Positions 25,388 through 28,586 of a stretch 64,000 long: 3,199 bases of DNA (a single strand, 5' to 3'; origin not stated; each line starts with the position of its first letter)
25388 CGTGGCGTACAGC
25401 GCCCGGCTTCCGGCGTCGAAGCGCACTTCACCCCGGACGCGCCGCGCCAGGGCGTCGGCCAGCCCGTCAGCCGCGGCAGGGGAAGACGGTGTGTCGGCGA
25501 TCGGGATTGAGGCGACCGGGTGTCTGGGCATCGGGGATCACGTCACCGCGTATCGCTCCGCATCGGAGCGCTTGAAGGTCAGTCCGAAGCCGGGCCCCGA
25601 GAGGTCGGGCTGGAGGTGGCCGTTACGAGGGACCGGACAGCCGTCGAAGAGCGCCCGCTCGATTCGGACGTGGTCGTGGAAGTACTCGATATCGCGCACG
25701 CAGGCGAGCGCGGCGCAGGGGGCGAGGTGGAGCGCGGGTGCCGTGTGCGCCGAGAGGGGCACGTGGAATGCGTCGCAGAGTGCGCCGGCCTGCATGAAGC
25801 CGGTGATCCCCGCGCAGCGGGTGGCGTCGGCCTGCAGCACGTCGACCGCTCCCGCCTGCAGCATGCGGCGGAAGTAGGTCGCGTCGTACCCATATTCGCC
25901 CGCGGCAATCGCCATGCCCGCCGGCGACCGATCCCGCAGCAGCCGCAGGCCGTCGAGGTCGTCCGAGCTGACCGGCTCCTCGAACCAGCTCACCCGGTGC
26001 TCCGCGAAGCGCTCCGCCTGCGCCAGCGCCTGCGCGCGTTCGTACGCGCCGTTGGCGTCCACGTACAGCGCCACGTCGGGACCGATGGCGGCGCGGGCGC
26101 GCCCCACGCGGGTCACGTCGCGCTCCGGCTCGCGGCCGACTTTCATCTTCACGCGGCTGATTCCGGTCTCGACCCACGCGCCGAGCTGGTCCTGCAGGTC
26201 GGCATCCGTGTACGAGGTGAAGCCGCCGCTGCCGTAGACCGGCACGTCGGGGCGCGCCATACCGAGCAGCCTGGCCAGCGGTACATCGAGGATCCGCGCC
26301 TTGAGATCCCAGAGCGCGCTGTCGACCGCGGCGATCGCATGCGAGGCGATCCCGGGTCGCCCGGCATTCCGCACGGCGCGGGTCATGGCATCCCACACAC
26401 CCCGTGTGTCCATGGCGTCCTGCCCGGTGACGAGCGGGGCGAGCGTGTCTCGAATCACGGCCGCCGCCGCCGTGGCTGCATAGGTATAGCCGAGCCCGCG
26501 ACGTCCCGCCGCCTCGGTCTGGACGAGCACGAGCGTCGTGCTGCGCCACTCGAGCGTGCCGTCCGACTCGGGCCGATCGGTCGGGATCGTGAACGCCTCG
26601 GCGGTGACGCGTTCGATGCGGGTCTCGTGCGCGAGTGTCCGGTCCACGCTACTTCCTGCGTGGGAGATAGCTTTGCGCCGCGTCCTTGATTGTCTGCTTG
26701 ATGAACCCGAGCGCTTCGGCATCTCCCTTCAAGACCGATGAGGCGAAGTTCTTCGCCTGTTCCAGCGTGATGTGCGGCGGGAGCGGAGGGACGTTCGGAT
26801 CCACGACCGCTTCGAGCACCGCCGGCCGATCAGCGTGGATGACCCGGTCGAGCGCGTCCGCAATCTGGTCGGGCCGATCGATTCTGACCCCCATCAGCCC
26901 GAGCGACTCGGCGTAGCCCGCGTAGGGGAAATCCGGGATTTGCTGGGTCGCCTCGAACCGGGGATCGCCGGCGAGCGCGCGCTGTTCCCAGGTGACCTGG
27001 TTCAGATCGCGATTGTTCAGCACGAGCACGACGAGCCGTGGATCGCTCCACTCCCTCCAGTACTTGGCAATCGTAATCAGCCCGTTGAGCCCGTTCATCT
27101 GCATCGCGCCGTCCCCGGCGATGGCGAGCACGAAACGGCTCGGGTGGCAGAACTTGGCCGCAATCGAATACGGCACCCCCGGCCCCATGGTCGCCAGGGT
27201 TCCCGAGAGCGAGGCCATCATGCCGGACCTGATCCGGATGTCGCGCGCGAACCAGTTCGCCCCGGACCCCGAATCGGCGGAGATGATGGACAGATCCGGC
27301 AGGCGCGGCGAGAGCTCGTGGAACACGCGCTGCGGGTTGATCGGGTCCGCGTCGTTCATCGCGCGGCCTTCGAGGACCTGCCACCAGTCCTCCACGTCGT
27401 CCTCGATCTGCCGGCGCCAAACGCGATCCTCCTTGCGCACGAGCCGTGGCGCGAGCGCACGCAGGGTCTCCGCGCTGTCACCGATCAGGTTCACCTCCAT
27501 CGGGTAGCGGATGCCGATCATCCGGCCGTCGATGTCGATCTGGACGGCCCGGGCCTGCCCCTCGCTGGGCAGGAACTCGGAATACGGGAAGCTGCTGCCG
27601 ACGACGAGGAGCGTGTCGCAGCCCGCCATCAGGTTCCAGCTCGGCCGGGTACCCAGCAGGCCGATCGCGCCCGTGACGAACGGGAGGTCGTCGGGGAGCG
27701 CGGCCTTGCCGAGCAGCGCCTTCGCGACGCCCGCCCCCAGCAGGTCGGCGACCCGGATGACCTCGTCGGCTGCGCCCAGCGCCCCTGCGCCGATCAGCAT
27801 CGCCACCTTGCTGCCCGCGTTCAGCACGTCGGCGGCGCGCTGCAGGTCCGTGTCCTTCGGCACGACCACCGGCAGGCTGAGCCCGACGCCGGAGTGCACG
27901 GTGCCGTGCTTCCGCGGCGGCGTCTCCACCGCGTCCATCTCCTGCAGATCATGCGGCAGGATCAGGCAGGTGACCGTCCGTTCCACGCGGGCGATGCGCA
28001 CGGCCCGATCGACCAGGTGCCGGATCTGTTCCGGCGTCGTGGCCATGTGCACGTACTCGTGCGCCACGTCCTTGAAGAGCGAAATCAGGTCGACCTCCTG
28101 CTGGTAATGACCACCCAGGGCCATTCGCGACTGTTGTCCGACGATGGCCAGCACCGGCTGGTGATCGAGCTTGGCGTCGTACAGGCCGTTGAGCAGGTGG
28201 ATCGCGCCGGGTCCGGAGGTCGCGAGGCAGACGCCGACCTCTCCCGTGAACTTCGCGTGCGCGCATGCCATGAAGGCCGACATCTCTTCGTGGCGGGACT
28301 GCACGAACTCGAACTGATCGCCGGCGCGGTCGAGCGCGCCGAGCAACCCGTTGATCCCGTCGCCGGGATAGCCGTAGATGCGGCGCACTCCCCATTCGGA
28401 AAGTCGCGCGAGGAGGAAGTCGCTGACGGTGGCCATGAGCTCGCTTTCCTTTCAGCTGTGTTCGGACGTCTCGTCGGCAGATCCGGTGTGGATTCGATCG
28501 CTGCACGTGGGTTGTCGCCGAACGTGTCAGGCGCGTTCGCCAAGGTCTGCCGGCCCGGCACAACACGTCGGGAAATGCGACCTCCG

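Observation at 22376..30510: Sigma-54/GAF-activator-controlled three-gene operon: PoxB-like ThDP enzyme + enolase-superfamily enzyme + YdiJ-type FAD/Fe-S dehydrogenase (mandelate-pathway-like logic)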

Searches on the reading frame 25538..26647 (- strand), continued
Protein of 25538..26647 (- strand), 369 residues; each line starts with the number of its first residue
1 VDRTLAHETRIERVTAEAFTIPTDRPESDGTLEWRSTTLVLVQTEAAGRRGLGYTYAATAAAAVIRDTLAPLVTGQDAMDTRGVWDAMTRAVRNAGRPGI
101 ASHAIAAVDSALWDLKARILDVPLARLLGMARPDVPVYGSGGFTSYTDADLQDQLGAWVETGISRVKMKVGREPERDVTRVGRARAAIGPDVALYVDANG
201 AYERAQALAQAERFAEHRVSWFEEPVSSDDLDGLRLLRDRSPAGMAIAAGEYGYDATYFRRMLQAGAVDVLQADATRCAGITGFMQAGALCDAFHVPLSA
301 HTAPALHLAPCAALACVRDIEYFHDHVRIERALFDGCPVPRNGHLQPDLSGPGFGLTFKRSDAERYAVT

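Call 46: get_annotated_region(hit=H27, flank=12000)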
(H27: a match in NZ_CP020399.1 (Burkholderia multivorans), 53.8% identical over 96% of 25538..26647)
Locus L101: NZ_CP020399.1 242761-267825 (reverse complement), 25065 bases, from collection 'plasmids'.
description: Burkholderia multivorans strain FDAARGOS_246 plasmid unnamed, complete sequence
organism: Burkholderia multivorans (NCBI taxid 87883)
taxonomy: Bacteria; Pseudomonadota; Betaproteobacteria; Burkholderiales; Burkholderiaceae; Burkholderia; Burkholderia multivorans
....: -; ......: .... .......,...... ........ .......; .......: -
typing (MOB-suite, as given by PLSDB): non-mobilizable
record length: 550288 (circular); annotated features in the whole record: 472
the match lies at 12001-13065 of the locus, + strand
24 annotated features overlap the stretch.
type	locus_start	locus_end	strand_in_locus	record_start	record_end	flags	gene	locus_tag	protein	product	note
CDS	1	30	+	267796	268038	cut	-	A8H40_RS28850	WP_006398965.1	DUF6566 family protein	-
CDS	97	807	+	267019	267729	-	-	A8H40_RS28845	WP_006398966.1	succinate dehydrogenase/fumarate reductase iron-sulfur subunit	-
CDS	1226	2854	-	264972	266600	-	-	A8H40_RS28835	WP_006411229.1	cytochrome c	-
CDS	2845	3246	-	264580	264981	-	-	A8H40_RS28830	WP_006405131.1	hypothetical protein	-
CDS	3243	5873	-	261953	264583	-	ctaD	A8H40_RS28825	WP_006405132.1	cytochrome c oxidase subunit I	-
CDS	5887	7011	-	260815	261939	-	coxB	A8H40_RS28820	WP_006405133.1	cytochrome c oxidase subunit II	-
CDS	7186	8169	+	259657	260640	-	-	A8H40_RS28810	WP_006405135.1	SDR family oxidoreductase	-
CDS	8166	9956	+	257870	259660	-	-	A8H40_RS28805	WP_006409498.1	glycoside hydrolase family 15 protein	-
CDS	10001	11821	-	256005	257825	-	-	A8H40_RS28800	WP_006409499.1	thiamine pyrophosphate-requiring protein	-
CDS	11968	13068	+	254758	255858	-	-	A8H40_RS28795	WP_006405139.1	enolase C-terminal domain-like protein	-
CDS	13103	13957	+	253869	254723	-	-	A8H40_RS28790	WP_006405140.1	hypothetical protein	-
CDS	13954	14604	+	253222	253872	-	-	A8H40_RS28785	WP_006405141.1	gluconate 2-dehydrogenase subunit 3 family protein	-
CDS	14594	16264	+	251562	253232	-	-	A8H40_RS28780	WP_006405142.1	GMC family oxidoreductase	-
CDS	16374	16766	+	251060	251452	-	-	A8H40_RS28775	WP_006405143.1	DUF305 domain-containing protein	-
CDS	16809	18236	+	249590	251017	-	-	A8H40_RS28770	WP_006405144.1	cytochrome ubiquinol oxidase subunit I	GO:0019646 - aerobic electron transport chain [Evidence IEA]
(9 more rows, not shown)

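Call 48: get_annotated_region(hit=H19, flank=12000)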
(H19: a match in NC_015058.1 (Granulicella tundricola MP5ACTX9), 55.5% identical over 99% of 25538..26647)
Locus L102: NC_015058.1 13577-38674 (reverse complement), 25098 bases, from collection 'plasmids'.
description: Granulicella tundricola MP5ACTX9 plasmid pACIX903, complete sequence
organism: Granulicella tundricola MP5ACTX9 (NCBI taxid 1198114)
taxonomy: Bacteria; Acidobacteriota; Terriglobia; Terriglobales; Acidobacteriaceae; Granulicella; Granulicella tundricola; Granulicella tundricola MP5ACTX9
host: -; source: -; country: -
typing (MOB-suite, as given by PLSDB): conjugative; relaxase MOBF; mating-pair formation MPF_T
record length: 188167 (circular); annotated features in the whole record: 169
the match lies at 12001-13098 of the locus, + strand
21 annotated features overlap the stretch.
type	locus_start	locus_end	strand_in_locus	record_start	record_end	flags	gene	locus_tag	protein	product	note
CDS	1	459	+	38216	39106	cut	-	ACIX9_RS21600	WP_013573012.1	ferritin-like domain-containing protein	-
CDS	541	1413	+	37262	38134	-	-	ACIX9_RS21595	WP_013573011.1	ferritin-like domain-containing protein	-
CDS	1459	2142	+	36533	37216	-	-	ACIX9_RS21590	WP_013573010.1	hypothetical protein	-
CDS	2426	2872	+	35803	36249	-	-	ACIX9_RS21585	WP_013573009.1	YetF domain-containing protein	-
CDS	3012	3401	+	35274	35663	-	-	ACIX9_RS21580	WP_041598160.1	hypothetical protein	-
CDS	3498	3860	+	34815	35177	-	-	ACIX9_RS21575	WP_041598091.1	YetF domain-containing protein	-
CDS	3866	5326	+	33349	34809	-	-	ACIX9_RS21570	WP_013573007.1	MFS transporter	GO:0055085 - transmembrane transport [Evidence IEA]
CDS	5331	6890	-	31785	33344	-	-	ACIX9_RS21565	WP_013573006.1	DHA2 family efflux MFS transporter permease subunit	GO:0009410 - response to xenobiotic stimulus [Evidence IEA]; GO:0006855 - xenobiotic transmembrane transport [Evidence ...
CDS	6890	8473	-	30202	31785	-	-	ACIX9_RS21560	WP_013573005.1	HlyD family secretion protein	GO:0055085 - transmembrane transport [Evidence IEA]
CDS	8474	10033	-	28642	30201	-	-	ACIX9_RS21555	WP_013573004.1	TolC family protein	GO:0055085 - transmembrane transport [Evidence IEA]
CDS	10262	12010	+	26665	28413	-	-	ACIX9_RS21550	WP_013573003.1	thiamine pyrophosphate-dependent enzyme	-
CDS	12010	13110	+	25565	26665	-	-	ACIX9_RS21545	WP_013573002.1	enolase C-terminal domain-like protein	-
CDS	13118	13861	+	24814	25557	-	-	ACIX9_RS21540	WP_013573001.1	cyclase family protein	-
CDS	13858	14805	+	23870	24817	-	-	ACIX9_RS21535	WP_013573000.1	hypothetical protein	-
CDS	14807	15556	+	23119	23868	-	-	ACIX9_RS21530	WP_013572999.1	gluconate 2-dehydrogenase subunit 3 family protein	-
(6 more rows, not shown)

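Call 52: get_annotated_region(hit=H16, flank=12000)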
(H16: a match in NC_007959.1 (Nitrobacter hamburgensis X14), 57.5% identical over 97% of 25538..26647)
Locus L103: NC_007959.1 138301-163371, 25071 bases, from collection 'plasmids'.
description: Nitrobacter hamburgensis X14 plasmid 1, complete sequence
organism: Nitrobacter hamburgensis X14 (NCBI taxid 323097)
taxonomy: Bacteria; Pseudomonadota; Alphaproteobacteria; Hyphomicrobiales; Nitrobacteraceae; Nitrobacter; Nitrobacter hamburgensis; Nitrobacter hamburgensis X14
host: -; source: -; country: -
typing (MOB-suite, as given by PLSDB): mobilizable; replicon rep_cluster_472; relaxase MOBP
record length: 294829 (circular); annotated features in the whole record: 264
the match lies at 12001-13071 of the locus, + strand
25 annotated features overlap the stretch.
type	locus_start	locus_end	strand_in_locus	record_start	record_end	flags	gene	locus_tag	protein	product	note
CDS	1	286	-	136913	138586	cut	-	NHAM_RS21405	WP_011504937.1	cbb3-type cytochrome c oxidase subunit I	GO:0009060 - aerobic respiration [Evidence IEA]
CDS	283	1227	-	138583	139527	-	coxB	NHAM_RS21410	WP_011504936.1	cytochrome c oxidase subunit II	-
CDS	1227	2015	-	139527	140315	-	-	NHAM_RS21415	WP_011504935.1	SCO family protein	-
CDS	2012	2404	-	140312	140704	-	-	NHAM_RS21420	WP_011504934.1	hypothetical protein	-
CDS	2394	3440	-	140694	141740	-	-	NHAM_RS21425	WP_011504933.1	hypothetical protein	-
CDS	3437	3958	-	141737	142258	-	-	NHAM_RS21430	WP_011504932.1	cytochrome c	-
CDS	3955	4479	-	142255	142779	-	-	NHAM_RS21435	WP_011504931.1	DUF3341 domain-containing protein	-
CDS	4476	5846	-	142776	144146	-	nrfD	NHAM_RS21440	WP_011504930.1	NrfD/PsrC family molybdoenzyme membrane anchor subunit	-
CDS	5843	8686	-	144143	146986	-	-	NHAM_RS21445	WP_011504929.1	4Fe-4S dicluster domain-containing protein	-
CDS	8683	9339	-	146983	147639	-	-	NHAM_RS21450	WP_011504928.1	cytochrome c3 family protein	-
CDS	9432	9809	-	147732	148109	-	-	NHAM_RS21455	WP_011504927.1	sensory rhodopsin transducer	-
CDS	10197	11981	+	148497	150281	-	-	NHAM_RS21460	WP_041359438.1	thiamine pyrophosphate-requiring protein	-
CDS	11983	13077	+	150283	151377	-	-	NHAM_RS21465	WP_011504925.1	enolase C-terminal domain-like protein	-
CDS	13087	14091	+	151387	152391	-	-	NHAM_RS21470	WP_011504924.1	hypothetical protein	-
CDS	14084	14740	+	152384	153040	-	-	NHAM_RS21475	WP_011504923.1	gluconate 2-dehydrogenase subunit 3 family protein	-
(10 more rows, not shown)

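Call 88: find_encoding_contigs(protein=P0002, flank=8000, max_places=2)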
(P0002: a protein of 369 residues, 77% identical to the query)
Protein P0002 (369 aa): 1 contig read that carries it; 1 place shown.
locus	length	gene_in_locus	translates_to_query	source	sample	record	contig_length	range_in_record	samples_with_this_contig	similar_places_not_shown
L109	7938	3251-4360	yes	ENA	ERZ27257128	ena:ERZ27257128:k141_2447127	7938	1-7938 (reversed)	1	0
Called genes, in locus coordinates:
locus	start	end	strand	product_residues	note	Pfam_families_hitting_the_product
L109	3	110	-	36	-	?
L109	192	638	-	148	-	PF01161:PBP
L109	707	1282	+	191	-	-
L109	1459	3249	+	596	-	PF02776:TPP_enzyme_N, PF01855:POR_N (faint), PF00205:TPP_enzyme_M, PF02775:TPP_enzyme_C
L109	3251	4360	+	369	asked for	PF02746:MR_MLE_N, PF13378:MR_MLE_C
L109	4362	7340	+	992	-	PF01565:FAD_binding_4, PF02913:FAD-oxidase_C, PF13183:Fer4_8, PF13534:Fer4_17 (weak)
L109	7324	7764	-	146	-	PF03479:PCC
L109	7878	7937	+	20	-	?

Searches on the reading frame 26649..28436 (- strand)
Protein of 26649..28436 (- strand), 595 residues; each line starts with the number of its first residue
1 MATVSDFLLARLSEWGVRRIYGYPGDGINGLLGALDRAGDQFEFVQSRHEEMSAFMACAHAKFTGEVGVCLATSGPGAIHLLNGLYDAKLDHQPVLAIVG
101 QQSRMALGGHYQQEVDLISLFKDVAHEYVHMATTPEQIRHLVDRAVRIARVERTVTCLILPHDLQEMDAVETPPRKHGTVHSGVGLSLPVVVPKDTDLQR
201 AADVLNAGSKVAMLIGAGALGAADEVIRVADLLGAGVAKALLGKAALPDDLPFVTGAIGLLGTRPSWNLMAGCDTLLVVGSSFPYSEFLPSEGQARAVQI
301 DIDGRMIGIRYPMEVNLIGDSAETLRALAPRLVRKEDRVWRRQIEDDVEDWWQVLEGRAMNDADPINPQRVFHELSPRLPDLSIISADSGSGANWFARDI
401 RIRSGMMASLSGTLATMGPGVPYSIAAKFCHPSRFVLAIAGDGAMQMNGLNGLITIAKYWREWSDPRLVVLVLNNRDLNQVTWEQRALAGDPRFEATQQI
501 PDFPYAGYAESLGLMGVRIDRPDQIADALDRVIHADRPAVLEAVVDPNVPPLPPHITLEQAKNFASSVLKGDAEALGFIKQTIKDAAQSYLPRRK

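Call 7: search_protein_families(library=pfam, proteins=[window:26649-28436:-])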
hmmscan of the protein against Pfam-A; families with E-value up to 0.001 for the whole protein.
window:26649-28436:- (595 aa): 4 families
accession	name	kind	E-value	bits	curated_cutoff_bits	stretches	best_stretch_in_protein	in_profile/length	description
PF02776.23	TPP_enzyme_N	-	1.9e-31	108.8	26.8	1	3-119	2-118/119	Thiamine pyrophosphate enzyme, N-terminal TPP binding domain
PF00205.28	TPP_enzyme_M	-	3.1e-26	92.2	30.4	1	198-328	1-137/137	Thiamine pyrophosphate enzyme, central domain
PF02775.26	TPP_enzyme_C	-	2.6e-25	89.4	21.9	1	388-542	1-150/151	Thiamine pyrophosphate enzyme, C-terminal TPP binding domain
PF01855.24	POR_N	-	8.7e-05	22.8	27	1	42-120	38-115/231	Pyruvate flavodoxin/ferredoxin oxidoreductase, thiamine diP-bdg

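Call 8: search_protein_families(library=ncbifam, proteins=[window:26649-28436:-])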
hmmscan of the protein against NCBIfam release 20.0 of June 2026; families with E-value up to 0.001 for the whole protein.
window:26649-28436:- (595 aa): 52 families (the best 25 are shown)
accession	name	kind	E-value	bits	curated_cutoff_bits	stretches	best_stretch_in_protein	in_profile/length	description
NF006129.0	PRK08273.1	equivalog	0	1061.6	724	1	1-594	2-594/598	thiamine pyrophosphate-requiring protein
NF006377.0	PRK08611.1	equivalog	4.3e-139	464.7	742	1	4-569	6-553/576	pyruvate oxidase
NF005040.0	PRK06457.1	equivalog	4.8e-115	385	788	1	1-572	1-545/549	pyruvate dehydrogenase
NF006591.0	PRK09124.1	equivalog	6.1e-111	371.5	792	1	2-570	3-554/574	ubiquinone-dependent pyruvate dehydrogenase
NF005114.0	PRK06546.1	equivalog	2.1e-105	353.4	893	1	2-570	3-554/578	pyruvate dehydrogenase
TIGR02720.1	pyruv_oxi_spxB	equivalog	4.2e-92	309.4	637.85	1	6-564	3-550/575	pyruvate oxidase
NF004919.0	PRK06276.1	equivalog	2.5e-80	270.4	866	1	8-558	7-553/582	acetolactate synthase large subunit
TIGR00118.1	acolac_lg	equivalog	8e-77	259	538.35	1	6-553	5-542/557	biosynthetic-type acetolactate synthase large subunit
NF006187.0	PRK08322.1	equivalog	1.2e-73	248.5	509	1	3-546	3-529/548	acetolactate synthase large subunit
NF004710.0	PRK06048.1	equivalog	5e-68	229.9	976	1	5-552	11-546/561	acetolactate synthase large subunit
NF006524.0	PRK08978.1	equivalog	3e-65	220.5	738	1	6-554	5-535/548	acetolactate synthase 2 catalytic subunit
NF005651.0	PRK07418.1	subfamily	1.1e-63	215.5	942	1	4-546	21-560/617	acetolactate synthase large subunit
NF006052.0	PRK08199.1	subfamily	4.1e-61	206.9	539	1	4-562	10-552/559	thiamine pyrophosphate protein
NF006016.1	PRK08155.1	equivalog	1.1e-60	205.6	870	1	5-548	6-535/554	acetolactate synthase large subunit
NF005860.0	PRK07789.1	equivalog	6.3e-59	199.8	881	1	6-547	38-580/615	acetolactate synthase large subunit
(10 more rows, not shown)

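Call 16: find_encoding_contigs(protein=window:26649-28436:-, flank=10000, max_places=6)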
Protein window:26649-28436:- (595 aa): no gene with exactly this product is on record in the collection.

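Call 27: search_solved_structures(query=window:26649-28436:-, max_evalue=1e-40)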
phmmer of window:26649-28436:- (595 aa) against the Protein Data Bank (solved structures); distinct sequences matched with E-value up to 1e-40: 26.
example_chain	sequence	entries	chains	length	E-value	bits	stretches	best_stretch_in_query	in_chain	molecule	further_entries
3ey9_A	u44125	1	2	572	2.3e-88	300.2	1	3-571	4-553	Pyruvate dehydrogenase [cytochrome]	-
3eya_A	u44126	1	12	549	1.1e-87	298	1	3-565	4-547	Pyruvate dehydrogenase [cytochrome]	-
9ev4_A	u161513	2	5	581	3.1e-68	233.8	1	6-568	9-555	Thiamine pyrophosphate-requiring enzymes [acetolactate synthase, pyruvate dehydrogenase (C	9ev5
9ev3_A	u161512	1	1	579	4.2e-68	233.3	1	7-568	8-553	Thiamine pyrophosphate-requiring enzymes [acetolactate synthase, pyruvate dehydrogenase (C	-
9ev6_A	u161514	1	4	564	4.3e-68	233.3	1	7-567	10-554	Thiamine pyrophosphate-requiring enzymes [acetolactate synthase, pyruvate dehydrogenase (C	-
1pox_A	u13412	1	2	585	1e-62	215.5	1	11-567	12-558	PYRUVATE OXIDASE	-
2ez4_A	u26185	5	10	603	1.3e-62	215.2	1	11-567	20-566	Pyruvate oxidase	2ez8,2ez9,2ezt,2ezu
1pow_A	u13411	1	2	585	1.6e-62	214.9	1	11-567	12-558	PYRUVATE OXIDASE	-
4fee_A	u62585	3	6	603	1.7e-62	214.8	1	11-567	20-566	Pyruvate oxidase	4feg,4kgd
1y9d_A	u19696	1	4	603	3.3e-62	213.9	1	11-567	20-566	Pyruvate oxidase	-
6haf_A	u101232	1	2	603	4.5e-62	213.4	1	11-567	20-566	Pyruvate oxidase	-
1v5f_A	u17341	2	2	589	1.5e-53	185.3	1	10-537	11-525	Pyruvate oxidase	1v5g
1v5e_A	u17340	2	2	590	1.5e-53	185.3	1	10-537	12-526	Pyruvate oxidase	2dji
8xod_A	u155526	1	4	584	8.1e-49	169.7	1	3-554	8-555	BbmA-G484F complex with CBOA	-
8x3x_A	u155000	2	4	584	1.2e-48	169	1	3-554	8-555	BbmA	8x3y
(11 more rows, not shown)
